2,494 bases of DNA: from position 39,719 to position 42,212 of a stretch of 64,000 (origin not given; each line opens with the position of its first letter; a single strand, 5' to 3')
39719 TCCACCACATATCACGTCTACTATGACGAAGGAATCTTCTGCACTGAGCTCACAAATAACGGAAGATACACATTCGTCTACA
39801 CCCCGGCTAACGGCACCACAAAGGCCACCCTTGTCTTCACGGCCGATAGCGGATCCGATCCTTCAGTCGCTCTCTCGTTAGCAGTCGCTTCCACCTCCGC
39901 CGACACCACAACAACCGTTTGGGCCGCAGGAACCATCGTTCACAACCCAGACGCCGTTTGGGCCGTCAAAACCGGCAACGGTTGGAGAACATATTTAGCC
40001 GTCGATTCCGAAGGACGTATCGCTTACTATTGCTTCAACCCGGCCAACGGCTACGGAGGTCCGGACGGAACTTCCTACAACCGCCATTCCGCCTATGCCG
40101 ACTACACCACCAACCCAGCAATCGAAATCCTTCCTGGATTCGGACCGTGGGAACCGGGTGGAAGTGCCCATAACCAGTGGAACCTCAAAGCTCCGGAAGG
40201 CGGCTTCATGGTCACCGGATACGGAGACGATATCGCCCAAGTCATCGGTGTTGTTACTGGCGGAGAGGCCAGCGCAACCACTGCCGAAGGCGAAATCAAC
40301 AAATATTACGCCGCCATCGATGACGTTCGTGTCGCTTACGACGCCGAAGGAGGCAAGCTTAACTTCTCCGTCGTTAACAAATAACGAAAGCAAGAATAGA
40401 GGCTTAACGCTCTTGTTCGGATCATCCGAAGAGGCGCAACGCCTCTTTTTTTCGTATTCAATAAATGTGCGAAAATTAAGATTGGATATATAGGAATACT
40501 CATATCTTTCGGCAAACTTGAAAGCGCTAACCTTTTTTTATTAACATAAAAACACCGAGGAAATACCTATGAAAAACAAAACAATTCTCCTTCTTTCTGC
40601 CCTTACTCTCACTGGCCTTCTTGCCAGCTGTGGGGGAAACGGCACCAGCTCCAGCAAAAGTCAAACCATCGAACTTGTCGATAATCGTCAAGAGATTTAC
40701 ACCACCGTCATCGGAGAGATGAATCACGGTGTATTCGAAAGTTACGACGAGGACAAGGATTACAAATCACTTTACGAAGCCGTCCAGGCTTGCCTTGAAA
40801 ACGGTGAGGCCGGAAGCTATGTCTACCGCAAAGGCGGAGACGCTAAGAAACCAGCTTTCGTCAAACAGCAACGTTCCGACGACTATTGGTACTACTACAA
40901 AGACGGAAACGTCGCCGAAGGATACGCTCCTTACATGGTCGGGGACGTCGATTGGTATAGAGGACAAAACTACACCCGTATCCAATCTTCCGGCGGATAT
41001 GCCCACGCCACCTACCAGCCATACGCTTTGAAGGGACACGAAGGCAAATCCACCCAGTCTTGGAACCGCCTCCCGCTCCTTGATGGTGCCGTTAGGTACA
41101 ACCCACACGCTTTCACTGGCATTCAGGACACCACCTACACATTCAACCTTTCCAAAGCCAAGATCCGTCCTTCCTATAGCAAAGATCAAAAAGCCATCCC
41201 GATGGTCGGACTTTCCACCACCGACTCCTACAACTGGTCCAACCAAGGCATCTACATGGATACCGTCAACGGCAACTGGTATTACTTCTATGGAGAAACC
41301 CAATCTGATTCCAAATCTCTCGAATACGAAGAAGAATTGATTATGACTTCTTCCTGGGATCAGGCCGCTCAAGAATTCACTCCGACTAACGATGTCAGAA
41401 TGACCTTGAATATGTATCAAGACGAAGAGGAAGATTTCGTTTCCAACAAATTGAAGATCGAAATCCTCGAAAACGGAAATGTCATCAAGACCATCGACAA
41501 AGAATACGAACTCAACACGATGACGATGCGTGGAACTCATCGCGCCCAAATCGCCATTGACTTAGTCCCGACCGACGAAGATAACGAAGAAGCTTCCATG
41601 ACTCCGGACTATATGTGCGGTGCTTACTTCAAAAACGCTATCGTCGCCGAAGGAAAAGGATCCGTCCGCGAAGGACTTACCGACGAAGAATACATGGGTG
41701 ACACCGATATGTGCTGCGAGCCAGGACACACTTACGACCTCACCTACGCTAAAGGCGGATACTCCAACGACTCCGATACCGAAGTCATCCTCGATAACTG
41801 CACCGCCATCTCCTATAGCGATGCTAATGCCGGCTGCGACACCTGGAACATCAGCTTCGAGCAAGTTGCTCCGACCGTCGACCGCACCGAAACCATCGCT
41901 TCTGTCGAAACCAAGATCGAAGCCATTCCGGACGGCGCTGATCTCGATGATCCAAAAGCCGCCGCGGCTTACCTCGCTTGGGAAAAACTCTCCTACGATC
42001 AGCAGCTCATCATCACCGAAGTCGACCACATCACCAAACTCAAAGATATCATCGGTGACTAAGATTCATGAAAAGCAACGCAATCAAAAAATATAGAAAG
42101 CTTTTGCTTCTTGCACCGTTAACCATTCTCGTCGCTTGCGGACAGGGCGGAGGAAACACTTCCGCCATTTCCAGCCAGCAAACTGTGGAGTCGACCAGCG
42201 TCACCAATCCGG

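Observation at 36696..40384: Unrecognised ~165-aa NGYGGP domain present four times in two adjacent lipoproteins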

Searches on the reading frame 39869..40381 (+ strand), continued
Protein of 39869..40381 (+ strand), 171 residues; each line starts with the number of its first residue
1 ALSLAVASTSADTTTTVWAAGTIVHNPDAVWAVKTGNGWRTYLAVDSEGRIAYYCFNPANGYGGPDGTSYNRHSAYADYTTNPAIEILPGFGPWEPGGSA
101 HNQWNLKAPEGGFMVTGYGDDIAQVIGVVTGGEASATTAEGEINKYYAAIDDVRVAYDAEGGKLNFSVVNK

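Call 47: search_protein_families(library=pfam, proteins=[L003:35-3490:+, L003:3490-7863:+, L003:8084-11980:+, L003:12087-12761:+, L003:12818-14437:+, L003:15025-15957:+, L003:16657-17853:+], max_evalue=0.001)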
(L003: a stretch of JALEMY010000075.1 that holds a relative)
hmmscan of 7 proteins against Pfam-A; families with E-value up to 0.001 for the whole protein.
L003:35-3490:+ (1151 aa): 6 families
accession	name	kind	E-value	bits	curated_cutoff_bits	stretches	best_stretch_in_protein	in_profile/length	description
PF00562.33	RNA_pol_Rpb2_6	-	1e-133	446.6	23.4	1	637-1024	2-373/373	RNA polymerase Rpb2, domain 6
PF04565.21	RNA_pol_Rpb2_3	-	1.1e-28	99.7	21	1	426-494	1-68/68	RNA polymerase Rpb2, domain 3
PF04560.25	RNA_pol_Rpb2_7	-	3.3e-27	95.2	32.1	1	1026-1100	1-85/87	RNA polymerase Rpb2, domain 7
PF04561.19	RNA_pol_Rpb2_2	-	1.2e-23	84.2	21.7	2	93-244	2-150/190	RNA polymerase Rpb2, domain 2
PF04563.20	RNA_pol_Rpb2_1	-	3e-16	60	28.2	1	14-413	41-203/203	RNA polymerase beta subunit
PF10385.14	RNA_pol_Rpb2_45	-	1.5e-14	54.2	28.2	1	504-575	1-66/66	RNA polymerase beta subunit external 1 domain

L003:3490-7863:+ (1457 aa): 5 families
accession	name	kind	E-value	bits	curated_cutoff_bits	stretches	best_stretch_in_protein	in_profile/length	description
PF04997.17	RNA_pol_Rpb1_1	-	5.2e-79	266.3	39.7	2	338-508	122-312/312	RNA polymerase Rpb1, domain 1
PF04998.22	RNA_pol_Rpb1_5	-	2.4e-58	198.1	28.5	1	1009-1373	1-265/267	RNA polymerase Rpb1, domain 5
PF00623.25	RNA_pol_Rpb1_2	-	1.8e-40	139.4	25.3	1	510-651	1-165/166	RNA polymerase Rpb1, domain 2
PF04983.23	RNA_pol_Rpb1_3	-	2.9e-34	118.7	28.9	1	655-863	1-162/162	RNA polymerase Rpb1, domain 3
PF05000.22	RNA_pol_Rpb1_4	-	2.8e-17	63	24.8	1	893-967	2-89/107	RNA polymerase Rpb1, domain 4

L003:8084-11980:+ (1298 aa): 0 families

L003:12087-12761:+ (224 aa): 2 families
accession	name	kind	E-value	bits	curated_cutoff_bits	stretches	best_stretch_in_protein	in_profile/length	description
PF01471.23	PG_binding_1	-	9e-18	64.7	23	1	157-208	5-57/57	Putative peptidoglycan binding domain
PF09374.15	PG_binding_3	-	3.8e-07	30.6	24.6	1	157-187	3-33/76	Predicted Peptidoglycan domain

L003:12818-14437:+ (539 aa): 2 families
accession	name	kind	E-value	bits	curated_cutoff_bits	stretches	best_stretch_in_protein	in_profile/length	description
PF00128.31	Alpha-amylase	-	3.3e-140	468.7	22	1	15-460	2-441/446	Alpha amylase, catalytic domain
PF14701.12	hDGE_amylase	-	2.4e-07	30.7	27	1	35-115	25-113/439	Glycogen debranching enzyme, glucanotransferase domain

L003:15025-15957:+ (310 aa): 1 family
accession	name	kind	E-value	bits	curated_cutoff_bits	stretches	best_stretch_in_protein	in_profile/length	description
PF00696.33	AA_kinase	-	1.5e-23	84.2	24.9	1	2-223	3-232/234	Amino acid kinase family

L003:16657-17853:+ (398 aa): 1 family
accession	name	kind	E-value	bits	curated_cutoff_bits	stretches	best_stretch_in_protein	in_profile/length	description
PF00155.27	Aminotran_1_2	-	1.1e-40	140.4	19.7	1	44-376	3-348/361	Aminotransferase class I and II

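Call 57: find_related_loci(query=A5, collection=metagenome_contigs, flank=10000)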
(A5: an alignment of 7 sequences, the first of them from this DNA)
Query A5 (171 aa) in metagenome_contigs; peptide patterns used: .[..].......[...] (x = any residue, [..] = any of these).
31 stretches matched a pattern; 1 encode a relative of the query (tblastn E <= 1e-3); 1 distinct loci.
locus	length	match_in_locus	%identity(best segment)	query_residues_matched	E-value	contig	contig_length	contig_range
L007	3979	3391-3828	36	12-163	1e-19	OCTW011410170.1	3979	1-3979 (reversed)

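Call 58: find_encoding_contigs(protein=P0019, flank=10000, max_places=3)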
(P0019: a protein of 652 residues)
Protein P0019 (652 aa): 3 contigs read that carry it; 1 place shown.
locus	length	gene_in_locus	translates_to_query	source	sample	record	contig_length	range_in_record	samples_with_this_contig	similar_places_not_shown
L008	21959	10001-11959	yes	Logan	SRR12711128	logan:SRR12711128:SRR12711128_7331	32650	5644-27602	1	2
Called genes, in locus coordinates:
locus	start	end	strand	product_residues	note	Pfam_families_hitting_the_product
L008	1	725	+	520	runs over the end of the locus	-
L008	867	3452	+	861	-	-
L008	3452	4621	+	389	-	-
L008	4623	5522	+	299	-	PF20511:PMI_typeI_cat, PF21621:MPI_cupin_dom (faint)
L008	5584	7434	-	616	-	-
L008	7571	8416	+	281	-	PF20434:BD-FAE, PF07859:Abhydrolase_3, PF00326:Peptidase_S9 (faint)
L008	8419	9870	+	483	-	PF09992:NAGPA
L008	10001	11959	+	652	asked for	PF09479:Flg_new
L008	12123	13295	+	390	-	-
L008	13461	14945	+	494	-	-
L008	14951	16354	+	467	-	-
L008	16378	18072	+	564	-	PF01547:SBP_bac_1 (weak)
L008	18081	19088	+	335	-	PF00528:BPD_transp_1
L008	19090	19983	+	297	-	PF00528:BPD_transp_1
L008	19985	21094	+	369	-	PF14607:GxDLY, PF14606:Lipase_GDSL_3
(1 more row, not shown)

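Call 59: find_encoding_contigs(protein=P0166, flank=10000, max_places=2)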
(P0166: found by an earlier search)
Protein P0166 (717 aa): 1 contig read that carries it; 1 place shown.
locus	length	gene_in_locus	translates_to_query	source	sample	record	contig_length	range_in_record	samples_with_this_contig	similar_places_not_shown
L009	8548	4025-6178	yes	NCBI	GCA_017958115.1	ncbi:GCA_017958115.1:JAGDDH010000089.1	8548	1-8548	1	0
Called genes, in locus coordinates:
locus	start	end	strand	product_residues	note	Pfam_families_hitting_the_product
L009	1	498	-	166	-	PF13173:AAA_14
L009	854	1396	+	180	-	PF04014:MazE_antitoxin, PF15714:SpoVT_C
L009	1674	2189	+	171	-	-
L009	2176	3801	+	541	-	PF08486:SpoIID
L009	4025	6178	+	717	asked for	PF00404:Dockerin_1, PF00149:Metallophos, PF12850:Metallophos_2 (faint)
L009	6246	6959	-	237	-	PF01551:Peptidase_M23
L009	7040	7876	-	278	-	-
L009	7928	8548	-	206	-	?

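Call 60: find_encoding_contigs(protein=P0036, flank=8000, max_places=1)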
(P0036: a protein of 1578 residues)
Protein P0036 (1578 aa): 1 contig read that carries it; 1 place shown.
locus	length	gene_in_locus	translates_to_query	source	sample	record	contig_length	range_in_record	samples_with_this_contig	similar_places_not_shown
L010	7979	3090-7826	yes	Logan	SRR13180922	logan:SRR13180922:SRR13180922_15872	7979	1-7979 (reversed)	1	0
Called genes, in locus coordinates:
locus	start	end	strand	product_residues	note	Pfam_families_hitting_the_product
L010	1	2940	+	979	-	?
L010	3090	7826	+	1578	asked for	PF00149:Metallophos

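Call 61: find_encoding_contigs(protein=P0045, flank=8000, max_places=1)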
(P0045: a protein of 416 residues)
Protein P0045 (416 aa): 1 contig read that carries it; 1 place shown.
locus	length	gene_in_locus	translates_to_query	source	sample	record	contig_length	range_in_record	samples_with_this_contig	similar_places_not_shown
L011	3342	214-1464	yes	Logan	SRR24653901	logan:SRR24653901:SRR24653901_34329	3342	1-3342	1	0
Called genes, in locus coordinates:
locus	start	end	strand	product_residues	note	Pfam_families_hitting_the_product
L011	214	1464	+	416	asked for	PF01391:Collagen, PF09479:Flg_new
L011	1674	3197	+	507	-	-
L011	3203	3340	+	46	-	?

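Call 62: find_encoding_contigs(protein=P0009, flank=8000, max_places=1)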
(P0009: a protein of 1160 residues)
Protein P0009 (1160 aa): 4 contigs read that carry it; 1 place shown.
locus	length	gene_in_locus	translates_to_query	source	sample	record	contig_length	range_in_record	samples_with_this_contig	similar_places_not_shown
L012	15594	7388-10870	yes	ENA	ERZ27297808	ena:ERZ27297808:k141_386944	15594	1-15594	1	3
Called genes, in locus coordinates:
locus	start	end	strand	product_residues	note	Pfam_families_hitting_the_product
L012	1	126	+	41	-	?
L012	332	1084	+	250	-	PF03372:Exo_endo_phos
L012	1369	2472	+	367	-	-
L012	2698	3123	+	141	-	PF03946:Ribosomal_L11_N, PF00298:Ribosomal_L11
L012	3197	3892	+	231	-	PF00687:Ribosomal_L1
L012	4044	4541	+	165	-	PF00466:Ribosomal_L10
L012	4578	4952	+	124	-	PF16320:Ribosomal_L12_N, PF00542:Ribosomal_L12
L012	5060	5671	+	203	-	PF02475:TRM5-TYW2_MTfase, PF03602:Cons_hypoth95 (weak), PF05175:MTS, PF06325:PrmA (weak)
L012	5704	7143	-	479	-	PF09992:NAGPA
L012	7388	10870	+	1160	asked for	PF09479:Flg_new, PF18998:Flg_new_2 (faint), PF09479:Flg_new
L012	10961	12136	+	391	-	PF07221:GlcNAc_2-epim, PF06662:C5-epim_C (faint)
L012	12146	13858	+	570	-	-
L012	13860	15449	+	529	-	PF00149:Metallophos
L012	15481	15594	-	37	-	?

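Call 63: find_encoding_contigs(protein=P0047, flank=8000, max_places=1)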
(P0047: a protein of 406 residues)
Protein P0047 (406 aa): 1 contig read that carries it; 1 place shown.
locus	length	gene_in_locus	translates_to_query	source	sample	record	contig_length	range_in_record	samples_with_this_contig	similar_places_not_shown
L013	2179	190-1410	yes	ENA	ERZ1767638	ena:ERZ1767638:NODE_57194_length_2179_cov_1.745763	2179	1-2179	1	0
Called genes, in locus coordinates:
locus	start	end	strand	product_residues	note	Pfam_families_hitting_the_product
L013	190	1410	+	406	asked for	PF09479:Flg_new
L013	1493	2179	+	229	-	?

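Call 75: find_encoding_contigs(protein=P0015, flank=8000, max_places=1)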
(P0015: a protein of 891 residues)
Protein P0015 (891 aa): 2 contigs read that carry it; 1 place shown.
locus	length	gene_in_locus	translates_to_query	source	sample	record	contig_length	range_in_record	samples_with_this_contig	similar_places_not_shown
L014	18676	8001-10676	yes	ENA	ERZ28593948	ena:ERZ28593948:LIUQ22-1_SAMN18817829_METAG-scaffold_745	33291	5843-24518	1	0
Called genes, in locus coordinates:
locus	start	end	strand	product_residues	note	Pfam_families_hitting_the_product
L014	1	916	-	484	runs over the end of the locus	PF08757:CotH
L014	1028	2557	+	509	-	PF13552:DUF4127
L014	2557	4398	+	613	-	-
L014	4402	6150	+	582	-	PF18082:NAT_N, PF18164:GNAT_C, PF00149:Metallophos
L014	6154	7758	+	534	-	PF00149:Metallophos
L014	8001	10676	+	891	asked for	-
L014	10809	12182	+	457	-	-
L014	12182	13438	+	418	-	-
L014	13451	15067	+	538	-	PF01547:SBP_bac_1 (weak), PF13416:SBP_bac_8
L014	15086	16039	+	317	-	PF00528:BPD_transp_1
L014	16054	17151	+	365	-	PF00528:BPD_transp_1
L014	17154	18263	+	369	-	PF14607:GxDLY, PF14606:Lipase_GDSL_3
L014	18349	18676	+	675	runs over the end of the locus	PF01055:Glyco_hydro_31_2nd, PF21365:Glyco_hydro_31_3rd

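Call 76: find_encoding_contigs(protein=P0033, flank=8000, max_places=1)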
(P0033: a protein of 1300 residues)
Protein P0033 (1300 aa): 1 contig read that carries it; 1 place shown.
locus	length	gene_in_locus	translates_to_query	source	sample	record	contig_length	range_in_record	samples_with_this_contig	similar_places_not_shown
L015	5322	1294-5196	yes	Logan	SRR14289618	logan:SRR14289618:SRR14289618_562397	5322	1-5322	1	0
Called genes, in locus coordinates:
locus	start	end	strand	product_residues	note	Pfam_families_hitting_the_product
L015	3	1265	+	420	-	?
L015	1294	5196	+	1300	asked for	PF20578:aBig_2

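Call 77: find_encoding_contigs(protein=P0030, flank=8000, max_places=1)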
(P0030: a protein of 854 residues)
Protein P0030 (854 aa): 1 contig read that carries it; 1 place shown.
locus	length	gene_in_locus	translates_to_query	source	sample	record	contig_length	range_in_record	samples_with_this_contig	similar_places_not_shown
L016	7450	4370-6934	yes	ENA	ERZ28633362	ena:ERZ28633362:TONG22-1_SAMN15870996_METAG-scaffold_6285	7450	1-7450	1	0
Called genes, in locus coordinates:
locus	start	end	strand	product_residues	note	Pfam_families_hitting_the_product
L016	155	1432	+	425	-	PF03313:SDH_alpha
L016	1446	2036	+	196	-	-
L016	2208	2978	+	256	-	PF14808:TMEM164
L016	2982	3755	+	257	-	PF14808:TMEM164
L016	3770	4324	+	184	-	-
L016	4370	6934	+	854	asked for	-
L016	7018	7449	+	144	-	?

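Call 78: find_encoding_contigs(protein=P0062, flank=8000, max_places=1)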
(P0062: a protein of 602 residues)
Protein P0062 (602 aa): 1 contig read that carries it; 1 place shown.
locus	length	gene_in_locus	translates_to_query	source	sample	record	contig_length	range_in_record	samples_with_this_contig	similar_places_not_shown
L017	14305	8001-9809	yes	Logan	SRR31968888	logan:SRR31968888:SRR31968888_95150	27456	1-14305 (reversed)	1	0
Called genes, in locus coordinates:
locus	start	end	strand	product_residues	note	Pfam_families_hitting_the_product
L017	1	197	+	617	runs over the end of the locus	PF00753:Lactamase_B (weak), PF19583:ODP, PF01613:Flavin_Reduct, PF21349:RUBY_RBDX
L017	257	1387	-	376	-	PF01979:Amidohydro_1, PF07969:Amidohydro_3 (weak)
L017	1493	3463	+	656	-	PF03009:GDPD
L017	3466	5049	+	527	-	PF09992:NAGPA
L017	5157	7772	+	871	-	PF09479:Flg_new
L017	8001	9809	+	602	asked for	PF01391:Collagen, PF09479:Flg_new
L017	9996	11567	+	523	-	-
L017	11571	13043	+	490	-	-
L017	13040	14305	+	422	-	?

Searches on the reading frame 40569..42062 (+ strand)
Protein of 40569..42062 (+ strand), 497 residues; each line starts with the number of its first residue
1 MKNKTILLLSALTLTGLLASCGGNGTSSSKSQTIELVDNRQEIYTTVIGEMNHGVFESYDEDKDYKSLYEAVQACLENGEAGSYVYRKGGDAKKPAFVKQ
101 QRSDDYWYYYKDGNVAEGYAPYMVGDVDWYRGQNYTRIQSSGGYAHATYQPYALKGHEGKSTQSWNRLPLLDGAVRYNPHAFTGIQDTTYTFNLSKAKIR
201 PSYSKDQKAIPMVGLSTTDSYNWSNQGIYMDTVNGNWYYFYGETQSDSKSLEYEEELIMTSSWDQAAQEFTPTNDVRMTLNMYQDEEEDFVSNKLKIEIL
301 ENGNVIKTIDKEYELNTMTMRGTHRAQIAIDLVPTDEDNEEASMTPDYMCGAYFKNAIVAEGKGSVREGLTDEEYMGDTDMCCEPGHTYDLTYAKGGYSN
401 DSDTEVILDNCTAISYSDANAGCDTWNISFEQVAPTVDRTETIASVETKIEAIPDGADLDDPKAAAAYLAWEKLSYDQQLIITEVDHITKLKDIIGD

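Call 3: search_protein_families(library=pfam, proteins=[window:40569-42062:+], max_evalue=0.1)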
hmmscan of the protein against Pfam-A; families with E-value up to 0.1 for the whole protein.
window:40569-42062:+ (497 aa): 1 family
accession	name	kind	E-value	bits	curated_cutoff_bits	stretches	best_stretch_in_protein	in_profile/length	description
PF12698.13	ABC2_membrane_3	-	0.096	12.2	31.6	0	7-114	7-109/347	ABC-2 family transporter protein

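Call 4: search_protein_families(library=ncbifam, proteins=[window:40569-42062:+], max_evalue=0.1)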
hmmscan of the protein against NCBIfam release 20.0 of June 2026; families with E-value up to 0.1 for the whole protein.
window:40569-42062:+ (497 aa): 1 family
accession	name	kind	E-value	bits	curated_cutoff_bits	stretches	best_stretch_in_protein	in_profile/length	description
NF050180.1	SDE5640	equivalog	0.08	13.4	100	0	1-22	1-22/71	SEC-dependent effector SDE5640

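Call 71: search_solved_structures(query=window:40569-42062:+, max_evalue=1)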
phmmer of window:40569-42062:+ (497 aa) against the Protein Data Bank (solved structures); distinct sequences matched with E-value up to 1: 0.
